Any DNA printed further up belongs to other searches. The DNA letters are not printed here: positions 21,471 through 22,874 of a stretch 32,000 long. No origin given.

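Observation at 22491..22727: TroD-like permease ends in a DtxR/TroR-like winged-helix module, a possible transporter-regulator fusion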

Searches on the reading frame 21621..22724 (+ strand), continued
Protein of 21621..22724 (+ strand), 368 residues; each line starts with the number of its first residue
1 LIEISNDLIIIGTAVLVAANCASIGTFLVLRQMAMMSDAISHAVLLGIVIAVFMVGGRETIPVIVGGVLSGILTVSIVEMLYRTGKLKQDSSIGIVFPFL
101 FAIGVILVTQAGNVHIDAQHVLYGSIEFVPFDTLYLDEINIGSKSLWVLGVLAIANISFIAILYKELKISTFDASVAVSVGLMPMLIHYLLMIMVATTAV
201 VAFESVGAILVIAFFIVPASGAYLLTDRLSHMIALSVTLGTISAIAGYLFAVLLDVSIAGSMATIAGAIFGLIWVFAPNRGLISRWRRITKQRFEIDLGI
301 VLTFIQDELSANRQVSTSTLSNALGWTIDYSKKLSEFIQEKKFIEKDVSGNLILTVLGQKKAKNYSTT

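Call 58: find_encoding_contigs(protein=P0097, flank=6000, max_places=1)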
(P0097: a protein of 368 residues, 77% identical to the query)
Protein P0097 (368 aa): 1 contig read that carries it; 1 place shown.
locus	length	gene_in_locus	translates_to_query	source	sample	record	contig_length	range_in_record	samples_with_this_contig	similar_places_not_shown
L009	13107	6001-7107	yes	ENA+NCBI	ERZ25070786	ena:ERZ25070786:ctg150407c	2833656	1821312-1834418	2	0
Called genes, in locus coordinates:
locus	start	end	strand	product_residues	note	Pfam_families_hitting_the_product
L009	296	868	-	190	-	PF00163:Ribosomal_S4 (weak), PF01479:S4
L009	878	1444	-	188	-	PF00416:Ribosomal_S13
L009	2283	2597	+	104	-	-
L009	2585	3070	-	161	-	-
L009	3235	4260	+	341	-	PF01297:ZnuA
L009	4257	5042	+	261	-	PF13476:AAA_23 (weak), PF00005:ABC_tran, PF02463:SMC_N (faint), PF13555:AAA_29 (weak), PF13304:AAA_21 (faint)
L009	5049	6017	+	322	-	PF01032:FecCD (weak), PF00950:ABC-3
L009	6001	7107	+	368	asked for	PF00950:ABC-3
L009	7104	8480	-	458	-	PF01545:Cation_efflux, PF16916:ZT_dimer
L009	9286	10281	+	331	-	-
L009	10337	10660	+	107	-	-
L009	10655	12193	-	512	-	PF04055:Radical_SAM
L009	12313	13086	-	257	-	PF00731:AIRC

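Call 85: fold_search(model_id=the predicted structure, library=pdb)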
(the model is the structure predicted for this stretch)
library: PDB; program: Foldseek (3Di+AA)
matches with E <= 10: 927; with E <= 0.001: 10
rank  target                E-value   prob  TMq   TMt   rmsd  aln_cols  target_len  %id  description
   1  7kyp_H                8.5e-15  1.00  0.65  0.86   3.2       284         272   29  PsaBC from Streptococcus pneumoniae in complex with Fab (released 2021-08-25)
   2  7kyp_P                1.5e-14  1.00  0.63  0.84   2.5       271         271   31  PsaBC from Streptococcus pneumoniae in complex with Fab (released 2021-08-25)
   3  7kyp_D                1.6e-14  1.00  0.63  0.84   3.0       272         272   30  PsaBC from Streptococcus pneumoniae in complex with Fab (released 2021-08-25)
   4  7kyp_J                1.6e-14  1.00  0.64  0.84   3.1       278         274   30  PsaBC from Streptococcus pneumoniae in complex with Fab (released 2021-08-25)
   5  7kyp_B                1.7e-14  1.00  0.64  0.83   3.1       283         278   30  PsaBC from Streptococcus pneumoniae in complex with Fab (released 2021-08-25)
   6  7kyp_N                2.3e-14  1.00  0.63  0.82   3.2       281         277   30  PsaBC from Streptococcus pneumoniae in complex with Fab (released 2021-08-25)
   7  7kyp_F                4.4e-14  1.00  0.64  0.80   3.1       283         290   30  PsaBC from Streptococcus pneumoniae in complex with Fab (released 2021-08-25)
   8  7kyo_C                2.6e-13  1.00  0.61  0.85   3.3       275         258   31  PsaBC from Streptococcus pneumoniae in complex with Fab (released 2021-08-25)
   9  2nq2_A                1.9e-04  1.00  0.52  0.61   5.3       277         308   16  An inward-facing conformation of a putative metal-chelate type ABC transporter. (released 2007-01-02)
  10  2nq2_B                2.6e-04  1.00  0.52  0.62   5.6       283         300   16  An inward-facing conformation of a putative metal-chelate type ABC transporter. (released 2007-01-02)
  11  1l7v_A                1.9e-03  1.00  0.50  0.56   4.5       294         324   15  Bacterial ABC Transporter Involved in B12 Uptake (released 2002-05-15)
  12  4g1u_A                3.0e-03  1.00  0.45  0.54  11.0       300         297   14  X-ray structure of the bacterial heme transporter HmuUV from Yersinia pestis (released 2012-12-19)
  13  5b58_A                1.2e-02  1.00  0.50  0.54   5.6       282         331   16  Inward-facing conformation of ABC heme importer BhuUV in complex with periplasmic heme binding protein BhuT from Burkh (released 2016-11-23)
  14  5b57_B                4.4e-02  1.00  0.49  0.54   6.0       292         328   17  Inward-facing conformation of ABC heme importer BhuUV from Burkholderia cenocepacia (released 2016-11-16)
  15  7dvt                  1.1e-01  1.00  0.17  0.42   5.7       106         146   17  Crystal structure of heme sensor protein PefR in complex with heme and carbon monoxide (released 2021-09-29)
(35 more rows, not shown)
